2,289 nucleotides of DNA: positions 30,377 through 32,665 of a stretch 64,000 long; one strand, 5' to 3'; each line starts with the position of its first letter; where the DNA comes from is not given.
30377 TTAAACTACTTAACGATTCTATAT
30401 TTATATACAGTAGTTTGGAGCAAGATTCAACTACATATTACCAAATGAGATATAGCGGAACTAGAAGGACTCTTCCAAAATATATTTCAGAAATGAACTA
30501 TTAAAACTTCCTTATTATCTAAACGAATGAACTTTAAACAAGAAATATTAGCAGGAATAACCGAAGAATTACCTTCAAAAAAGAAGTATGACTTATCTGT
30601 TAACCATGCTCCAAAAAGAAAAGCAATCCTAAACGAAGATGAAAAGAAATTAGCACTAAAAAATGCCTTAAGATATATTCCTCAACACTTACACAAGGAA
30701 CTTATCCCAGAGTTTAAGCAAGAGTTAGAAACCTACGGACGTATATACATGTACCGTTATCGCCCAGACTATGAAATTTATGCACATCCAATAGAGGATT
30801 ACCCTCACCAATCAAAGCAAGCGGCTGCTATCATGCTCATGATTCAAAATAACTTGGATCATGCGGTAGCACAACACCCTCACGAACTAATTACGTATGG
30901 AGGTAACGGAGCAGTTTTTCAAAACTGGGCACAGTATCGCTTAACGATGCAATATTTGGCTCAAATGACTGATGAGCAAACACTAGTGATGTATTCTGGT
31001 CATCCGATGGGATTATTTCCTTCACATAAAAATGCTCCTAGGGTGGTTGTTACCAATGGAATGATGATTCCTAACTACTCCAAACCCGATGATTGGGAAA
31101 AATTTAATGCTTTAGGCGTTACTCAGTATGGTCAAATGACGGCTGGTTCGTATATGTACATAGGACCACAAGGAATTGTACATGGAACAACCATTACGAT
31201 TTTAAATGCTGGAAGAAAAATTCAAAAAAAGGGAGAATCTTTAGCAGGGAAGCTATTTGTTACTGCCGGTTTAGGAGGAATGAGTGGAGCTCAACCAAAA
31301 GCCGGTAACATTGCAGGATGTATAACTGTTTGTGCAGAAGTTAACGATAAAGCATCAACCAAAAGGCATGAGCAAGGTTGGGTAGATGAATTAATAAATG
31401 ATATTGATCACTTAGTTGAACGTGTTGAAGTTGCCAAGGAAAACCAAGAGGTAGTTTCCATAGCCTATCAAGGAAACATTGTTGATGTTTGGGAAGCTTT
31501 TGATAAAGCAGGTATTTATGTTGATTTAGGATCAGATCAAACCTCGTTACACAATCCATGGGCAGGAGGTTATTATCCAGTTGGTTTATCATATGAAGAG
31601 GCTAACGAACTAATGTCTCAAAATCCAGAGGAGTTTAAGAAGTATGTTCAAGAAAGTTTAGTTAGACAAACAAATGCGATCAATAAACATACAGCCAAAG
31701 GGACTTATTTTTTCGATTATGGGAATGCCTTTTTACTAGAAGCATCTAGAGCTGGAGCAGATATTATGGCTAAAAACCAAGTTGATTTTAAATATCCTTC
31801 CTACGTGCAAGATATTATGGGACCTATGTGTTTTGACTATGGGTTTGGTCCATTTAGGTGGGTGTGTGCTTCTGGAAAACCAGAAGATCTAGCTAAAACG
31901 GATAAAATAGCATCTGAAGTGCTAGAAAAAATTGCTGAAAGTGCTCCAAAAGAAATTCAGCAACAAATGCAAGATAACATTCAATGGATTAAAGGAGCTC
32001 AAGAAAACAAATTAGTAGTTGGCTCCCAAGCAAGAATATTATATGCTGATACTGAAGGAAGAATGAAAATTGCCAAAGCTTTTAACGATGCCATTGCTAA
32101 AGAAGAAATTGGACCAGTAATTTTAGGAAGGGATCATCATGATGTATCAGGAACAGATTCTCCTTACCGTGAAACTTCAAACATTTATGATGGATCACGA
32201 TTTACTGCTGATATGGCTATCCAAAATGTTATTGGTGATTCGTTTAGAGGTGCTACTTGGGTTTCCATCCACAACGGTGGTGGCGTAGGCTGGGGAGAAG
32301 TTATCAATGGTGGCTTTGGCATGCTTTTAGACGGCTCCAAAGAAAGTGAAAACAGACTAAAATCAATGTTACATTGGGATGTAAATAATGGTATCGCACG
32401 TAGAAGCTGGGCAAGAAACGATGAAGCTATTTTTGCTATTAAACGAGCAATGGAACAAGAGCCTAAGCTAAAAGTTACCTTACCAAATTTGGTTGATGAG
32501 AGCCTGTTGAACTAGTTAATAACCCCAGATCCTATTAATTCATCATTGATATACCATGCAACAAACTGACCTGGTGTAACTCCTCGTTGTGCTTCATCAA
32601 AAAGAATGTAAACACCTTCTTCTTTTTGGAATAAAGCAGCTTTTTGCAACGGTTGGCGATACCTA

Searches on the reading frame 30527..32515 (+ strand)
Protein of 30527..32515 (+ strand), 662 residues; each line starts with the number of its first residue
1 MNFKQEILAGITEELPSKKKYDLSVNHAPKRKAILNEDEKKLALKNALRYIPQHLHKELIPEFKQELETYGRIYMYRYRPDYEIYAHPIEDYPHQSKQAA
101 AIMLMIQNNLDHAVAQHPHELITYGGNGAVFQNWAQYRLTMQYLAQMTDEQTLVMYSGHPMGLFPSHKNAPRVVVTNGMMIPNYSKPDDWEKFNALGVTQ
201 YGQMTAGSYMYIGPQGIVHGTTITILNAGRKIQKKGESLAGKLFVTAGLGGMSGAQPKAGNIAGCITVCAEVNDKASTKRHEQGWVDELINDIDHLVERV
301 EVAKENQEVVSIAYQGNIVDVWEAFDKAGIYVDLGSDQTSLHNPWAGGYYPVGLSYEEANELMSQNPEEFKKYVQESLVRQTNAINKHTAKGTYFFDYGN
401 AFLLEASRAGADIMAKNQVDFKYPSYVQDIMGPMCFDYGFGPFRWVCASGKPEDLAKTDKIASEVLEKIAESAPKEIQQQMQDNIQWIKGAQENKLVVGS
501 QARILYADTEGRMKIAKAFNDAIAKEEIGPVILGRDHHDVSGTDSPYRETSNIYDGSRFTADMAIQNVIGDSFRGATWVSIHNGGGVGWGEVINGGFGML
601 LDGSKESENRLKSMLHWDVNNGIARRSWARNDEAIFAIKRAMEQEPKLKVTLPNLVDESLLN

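Call 56: search_protein_families(library=pfam, proteins=[window:30527-32515:+], max_evalue=0.00001)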
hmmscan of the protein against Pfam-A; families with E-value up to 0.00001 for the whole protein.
window:30527-32515:+ (662 aa): 3 families
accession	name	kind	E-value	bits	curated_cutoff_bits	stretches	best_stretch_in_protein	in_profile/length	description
PF17392.7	Urocanase_C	-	1.7e-87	292.4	23.6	1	436-639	3-195/196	Urocanase C-terminal domain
PF01175.24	Urocanase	-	8.6e-85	284.1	23.2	1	213-430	1-209/209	Urocanase Rossmann-like domain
PF17391.7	Urocanase_N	-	1.8e-60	202.8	23.2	1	84-210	1-127/127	Urocanase N-terminal domain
